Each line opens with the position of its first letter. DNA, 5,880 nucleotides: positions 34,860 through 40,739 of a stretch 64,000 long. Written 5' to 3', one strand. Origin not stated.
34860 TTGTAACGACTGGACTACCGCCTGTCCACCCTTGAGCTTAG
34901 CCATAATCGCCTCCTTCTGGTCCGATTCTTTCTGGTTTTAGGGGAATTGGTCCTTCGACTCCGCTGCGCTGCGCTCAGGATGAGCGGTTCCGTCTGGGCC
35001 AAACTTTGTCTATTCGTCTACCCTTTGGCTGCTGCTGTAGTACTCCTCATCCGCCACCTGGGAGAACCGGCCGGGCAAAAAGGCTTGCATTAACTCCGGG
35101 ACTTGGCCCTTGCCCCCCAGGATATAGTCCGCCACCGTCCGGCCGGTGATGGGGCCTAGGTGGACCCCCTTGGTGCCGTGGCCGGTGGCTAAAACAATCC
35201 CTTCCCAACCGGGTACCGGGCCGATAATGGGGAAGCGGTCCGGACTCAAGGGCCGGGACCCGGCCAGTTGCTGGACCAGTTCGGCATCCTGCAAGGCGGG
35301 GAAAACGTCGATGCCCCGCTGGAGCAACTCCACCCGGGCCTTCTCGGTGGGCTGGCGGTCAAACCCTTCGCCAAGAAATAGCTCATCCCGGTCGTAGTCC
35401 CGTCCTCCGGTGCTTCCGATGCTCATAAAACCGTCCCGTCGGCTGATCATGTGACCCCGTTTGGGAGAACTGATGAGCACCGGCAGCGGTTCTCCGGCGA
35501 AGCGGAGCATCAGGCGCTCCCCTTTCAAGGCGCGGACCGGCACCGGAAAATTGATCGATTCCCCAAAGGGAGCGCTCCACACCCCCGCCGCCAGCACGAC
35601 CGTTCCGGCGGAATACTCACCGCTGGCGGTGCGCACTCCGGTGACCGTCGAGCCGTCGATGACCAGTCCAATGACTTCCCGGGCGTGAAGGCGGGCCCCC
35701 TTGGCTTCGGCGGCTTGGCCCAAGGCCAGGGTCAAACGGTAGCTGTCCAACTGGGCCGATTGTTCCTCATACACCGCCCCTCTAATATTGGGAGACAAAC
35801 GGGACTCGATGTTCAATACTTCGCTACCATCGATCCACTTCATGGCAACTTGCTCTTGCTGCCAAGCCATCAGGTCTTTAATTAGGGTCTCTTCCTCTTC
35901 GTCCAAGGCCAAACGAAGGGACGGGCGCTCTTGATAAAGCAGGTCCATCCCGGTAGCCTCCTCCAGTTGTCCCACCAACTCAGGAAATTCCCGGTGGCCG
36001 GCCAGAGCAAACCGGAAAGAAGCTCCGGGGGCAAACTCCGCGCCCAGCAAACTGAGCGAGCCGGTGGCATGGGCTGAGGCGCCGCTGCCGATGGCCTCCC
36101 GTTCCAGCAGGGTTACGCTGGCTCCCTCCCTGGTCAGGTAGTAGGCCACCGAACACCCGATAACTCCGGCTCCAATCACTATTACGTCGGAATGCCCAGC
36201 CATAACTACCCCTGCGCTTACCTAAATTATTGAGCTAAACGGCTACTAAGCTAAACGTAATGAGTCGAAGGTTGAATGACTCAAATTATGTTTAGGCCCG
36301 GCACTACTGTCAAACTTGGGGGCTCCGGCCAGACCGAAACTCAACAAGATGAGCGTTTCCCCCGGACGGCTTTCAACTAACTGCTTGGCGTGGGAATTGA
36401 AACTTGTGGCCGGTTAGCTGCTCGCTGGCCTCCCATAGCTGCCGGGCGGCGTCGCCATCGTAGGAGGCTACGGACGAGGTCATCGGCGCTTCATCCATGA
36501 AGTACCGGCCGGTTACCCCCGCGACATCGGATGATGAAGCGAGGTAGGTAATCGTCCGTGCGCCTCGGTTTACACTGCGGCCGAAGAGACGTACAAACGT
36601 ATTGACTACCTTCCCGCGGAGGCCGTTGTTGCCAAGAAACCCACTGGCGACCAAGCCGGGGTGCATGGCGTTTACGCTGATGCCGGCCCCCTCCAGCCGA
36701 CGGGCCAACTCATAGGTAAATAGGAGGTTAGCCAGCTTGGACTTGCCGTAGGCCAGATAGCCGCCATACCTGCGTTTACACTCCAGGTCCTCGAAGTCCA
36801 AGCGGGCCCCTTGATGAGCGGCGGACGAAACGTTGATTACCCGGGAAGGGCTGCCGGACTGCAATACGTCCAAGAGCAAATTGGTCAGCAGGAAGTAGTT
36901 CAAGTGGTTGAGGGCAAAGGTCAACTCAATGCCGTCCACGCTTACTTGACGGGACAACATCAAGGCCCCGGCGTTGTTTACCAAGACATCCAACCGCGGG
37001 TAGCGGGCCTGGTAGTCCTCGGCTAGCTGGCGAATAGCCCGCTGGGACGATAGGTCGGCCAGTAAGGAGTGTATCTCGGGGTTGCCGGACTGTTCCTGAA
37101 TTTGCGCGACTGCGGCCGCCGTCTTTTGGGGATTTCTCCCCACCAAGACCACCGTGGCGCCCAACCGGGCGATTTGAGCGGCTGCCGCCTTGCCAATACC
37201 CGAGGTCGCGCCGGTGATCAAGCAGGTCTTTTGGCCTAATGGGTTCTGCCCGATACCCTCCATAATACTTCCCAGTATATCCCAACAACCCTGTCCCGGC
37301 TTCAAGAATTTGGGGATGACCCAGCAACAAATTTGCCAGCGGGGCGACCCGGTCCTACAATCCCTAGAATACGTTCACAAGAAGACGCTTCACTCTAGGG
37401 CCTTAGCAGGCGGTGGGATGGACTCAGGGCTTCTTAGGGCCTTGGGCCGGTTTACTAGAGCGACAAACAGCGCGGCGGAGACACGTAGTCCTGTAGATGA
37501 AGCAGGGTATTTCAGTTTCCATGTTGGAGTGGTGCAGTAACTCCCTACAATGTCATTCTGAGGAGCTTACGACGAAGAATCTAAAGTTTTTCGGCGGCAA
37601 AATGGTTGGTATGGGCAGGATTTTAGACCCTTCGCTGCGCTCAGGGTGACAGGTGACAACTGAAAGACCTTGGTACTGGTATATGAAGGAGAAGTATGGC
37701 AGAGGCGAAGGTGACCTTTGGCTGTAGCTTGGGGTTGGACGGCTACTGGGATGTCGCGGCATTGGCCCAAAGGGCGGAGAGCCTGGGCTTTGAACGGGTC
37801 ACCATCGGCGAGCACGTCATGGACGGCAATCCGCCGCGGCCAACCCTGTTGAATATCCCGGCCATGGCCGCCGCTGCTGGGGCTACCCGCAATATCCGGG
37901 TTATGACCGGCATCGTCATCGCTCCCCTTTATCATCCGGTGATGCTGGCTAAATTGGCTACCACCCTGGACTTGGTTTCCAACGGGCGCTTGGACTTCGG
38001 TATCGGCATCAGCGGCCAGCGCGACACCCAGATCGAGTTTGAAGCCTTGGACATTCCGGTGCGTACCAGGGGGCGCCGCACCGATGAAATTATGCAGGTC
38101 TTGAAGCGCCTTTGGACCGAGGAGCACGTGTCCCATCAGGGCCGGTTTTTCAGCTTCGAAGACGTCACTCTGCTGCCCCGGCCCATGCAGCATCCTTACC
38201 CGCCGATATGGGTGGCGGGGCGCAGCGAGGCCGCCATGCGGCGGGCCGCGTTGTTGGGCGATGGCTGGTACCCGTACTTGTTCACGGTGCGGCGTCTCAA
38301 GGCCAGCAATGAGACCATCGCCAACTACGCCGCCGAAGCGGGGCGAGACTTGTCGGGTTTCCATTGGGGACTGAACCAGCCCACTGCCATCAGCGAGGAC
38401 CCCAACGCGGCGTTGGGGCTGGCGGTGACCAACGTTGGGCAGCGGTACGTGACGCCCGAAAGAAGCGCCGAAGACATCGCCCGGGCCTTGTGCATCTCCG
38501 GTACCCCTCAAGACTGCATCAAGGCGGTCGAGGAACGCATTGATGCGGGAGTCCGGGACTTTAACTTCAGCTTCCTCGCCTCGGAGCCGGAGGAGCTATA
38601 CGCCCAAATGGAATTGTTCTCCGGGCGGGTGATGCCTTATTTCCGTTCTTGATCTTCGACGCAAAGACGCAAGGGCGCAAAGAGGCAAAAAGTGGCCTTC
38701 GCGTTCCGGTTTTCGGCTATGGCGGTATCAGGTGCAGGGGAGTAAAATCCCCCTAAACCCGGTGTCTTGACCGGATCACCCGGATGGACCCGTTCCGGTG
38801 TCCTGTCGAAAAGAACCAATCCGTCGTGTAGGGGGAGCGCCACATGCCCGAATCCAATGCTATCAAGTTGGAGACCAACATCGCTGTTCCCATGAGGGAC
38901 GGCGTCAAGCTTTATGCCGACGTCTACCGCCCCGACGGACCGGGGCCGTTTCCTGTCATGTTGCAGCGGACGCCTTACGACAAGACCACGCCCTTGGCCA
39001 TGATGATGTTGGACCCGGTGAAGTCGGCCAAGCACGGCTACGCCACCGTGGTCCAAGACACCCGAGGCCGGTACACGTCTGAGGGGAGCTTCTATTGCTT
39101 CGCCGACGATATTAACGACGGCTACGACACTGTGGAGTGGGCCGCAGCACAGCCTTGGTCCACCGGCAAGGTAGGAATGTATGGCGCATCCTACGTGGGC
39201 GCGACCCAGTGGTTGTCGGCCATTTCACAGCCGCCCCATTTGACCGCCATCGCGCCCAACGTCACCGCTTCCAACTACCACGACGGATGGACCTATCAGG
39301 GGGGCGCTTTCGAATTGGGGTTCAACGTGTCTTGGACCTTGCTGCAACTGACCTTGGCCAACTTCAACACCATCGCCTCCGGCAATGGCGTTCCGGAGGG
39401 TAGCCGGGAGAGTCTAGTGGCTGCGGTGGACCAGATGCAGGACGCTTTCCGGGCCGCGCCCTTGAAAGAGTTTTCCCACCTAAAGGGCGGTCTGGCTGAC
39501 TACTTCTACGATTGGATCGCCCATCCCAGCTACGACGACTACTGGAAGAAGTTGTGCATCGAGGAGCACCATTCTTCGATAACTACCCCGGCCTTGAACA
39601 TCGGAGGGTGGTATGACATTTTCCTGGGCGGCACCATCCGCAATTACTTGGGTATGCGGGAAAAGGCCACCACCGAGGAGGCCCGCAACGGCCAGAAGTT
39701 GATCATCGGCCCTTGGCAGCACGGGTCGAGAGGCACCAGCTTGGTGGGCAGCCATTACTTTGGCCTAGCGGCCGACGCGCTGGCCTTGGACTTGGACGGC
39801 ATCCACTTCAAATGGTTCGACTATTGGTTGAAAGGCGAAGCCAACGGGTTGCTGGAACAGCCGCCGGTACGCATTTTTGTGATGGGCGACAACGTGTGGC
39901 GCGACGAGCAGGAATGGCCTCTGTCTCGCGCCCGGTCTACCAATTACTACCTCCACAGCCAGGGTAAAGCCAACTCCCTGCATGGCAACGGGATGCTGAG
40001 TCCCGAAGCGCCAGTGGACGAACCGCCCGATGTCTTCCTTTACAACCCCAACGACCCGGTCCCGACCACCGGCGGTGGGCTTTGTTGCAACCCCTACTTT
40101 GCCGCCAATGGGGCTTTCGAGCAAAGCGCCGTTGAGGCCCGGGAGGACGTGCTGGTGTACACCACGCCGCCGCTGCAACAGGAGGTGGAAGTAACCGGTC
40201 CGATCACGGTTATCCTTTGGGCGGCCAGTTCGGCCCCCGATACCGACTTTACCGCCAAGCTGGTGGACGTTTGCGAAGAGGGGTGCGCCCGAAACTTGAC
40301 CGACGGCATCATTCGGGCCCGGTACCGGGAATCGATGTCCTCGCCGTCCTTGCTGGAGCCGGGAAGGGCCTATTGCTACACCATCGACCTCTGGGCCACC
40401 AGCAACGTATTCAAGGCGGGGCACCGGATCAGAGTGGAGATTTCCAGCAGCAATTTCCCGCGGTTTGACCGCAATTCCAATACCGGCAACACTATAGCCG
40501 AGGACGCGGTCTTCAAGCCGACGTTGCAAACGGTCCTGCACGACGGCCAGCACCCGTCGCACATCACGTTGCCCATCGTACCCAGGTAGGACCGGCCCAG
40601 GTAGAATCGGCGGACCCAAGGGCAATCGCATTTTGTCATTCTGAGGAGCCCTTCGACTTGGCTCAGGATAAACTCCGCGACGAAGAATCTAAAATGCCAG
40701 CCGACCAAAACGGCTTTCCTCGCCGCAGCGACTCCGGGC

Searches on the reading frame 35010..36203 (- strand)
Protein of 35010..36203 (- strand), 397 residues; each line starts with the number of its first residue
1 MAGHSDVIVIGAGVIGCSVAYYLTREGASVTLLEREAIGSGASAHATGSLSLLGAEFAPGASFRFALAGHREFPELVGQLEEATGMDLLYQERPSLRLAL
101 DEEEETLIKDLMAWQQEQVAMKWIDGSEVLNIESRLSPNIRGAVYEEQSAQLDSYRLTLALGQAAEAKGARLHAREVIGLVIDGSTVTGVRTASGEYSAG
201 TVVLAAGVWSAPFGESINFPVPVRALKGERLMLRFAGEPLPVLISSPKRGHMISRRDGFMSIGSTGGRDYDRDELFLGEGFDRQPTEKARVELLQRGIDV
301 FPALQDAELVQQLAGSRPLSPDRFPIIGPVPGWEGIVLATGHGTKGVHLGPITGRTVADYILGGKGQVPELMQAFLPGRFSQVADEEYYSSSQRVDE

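Call 67: search_protein_families(library=pfam, proteins=[window:35010-36203:-], max_evalue=0.0001)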
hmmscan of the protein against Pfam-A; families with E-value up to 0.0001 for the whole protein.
window:35010-36203:- (397 aa): 7 families
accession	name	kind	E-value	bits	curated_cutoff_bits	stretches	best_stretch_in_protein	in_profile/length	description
PF01266.30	DAO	-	4.9e-72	243.8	27.9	1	6-359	1-352/353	FAD dependent oxidoreductase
PF07992.20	Pyr_redox_2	-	1.4e-07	31.7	26.1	1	6-36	144-174/291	Pyridine nucleotide-disulphide oxidoreductase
PF00070.33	Pyr_redox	-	3.7e-06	27.8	22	1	7-36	2-31/82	Pyridine nucleotide-disulphide oxidoreductase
PF01134.28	GIDA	-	5.5e-06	26.1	22.1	0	6-37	1-29/391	Glucose inhibited division protein A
PF13450.12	NAD_binding_8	-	1.4e-05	25.7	21.9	1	9-42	1-34/68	NAD(P)-binding Rossmann-like domain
PF00890.30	FAD_binding_2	-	1.5e-05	24.8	20.4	1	6-56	1-51/414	FAD binding domain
PF13738.12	Pyr_redox_3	-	3.9e-05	23.5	30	0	8-39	1-33/305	Pyridine nucleotide-disulphide oxidoreductase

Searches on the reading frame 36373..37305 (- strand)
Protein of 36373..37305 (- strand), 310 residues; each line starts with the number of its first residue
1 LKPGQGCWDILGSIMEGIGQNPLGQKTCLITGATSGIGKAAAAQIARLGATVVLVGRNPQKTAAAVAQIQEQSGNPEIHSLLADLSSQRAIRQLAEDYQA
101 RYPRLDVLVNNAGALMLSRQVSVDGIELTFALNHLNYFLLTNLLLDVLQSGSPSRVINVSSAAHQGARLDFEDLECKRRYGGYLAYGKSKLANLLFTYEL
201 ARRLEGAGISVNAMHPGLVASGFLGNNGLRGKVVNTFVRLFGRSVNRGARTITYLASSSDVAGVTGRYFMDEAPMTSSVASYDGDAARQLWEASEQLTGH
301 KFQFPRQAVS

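Call 67: search_protein_families(library=pfam, proteins=[window:36373-37305:-], max_evalue=0.0001)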
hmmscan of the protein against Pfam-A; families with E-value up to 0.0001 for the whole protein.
window:36373-37305:- (310 aa): 4 families
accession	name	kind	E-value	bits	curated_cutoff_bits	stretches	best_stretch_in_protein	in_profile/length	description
PF00106.31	adh_short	-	9.6e-36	123.5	26.6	1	26-224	1-187/195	short chain dehydrogenase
PF13561.12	adh_short_C2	-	1.7e-24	87.2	27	1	32-267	1-227/236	Enoyl-(Acyl carrier protein) reductase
PF08659.16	KR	-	2.1e-09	38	22.6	1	27-116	2-93/180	KR domain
PF01370.27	Epimerase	-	2e-05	24.5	20.9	1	29-201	2-157/240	NAD dependent epimerase/dehydratase family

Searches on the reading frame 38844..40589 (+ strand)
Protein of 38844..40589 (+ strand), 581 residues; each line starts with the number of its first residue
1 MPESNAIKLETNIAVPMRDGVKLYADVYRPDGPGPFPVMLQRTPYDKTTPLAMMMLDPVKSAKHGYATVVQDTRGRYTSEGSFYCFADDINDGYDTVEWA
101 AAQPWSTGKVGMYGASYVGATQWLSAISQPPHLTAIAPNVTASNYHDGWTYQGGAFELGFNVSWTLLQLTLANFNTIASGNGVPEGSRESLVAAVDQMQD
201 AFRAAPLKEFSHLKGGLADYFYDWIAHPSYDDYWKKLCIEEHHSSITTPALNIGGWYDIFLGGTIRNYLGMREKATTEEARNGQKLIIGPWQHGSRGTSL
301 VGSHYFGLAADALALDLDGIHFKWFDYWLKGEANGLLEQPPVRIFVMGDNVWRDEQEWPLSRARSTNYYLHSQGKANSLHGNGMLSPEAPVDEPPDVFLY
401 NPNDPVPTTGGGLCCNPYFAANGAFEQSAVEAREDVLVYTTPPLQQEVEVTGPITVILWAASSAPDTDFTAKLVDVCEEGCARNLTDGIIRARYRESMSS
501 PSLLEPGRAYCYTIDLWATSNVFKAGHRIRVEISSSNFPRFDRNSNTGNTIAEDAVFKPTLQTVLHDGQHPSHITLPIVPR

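Call 67: search_protein_families(library=pfam, proteins=[window:38844-40589:+], max_evalue=0.0001)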
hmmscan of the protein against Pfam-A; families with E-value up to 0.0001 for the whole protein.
window:38844-40589:+ (581 aa): 2 families
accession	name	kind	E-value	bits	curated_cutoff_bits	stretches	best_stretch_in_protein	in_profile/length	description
PF02129.25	Peptidase_S15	-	6.5e-65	219.9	23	1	19-294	1-261/262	X-Pro dipeptidyl-peptidase (S15 family)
PF08530.16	PepX_C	-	2.7e-51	175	22.5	1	335-574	2-216/217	X-Pro dipeptidyl-peptidase C-terminal non-catalytic domain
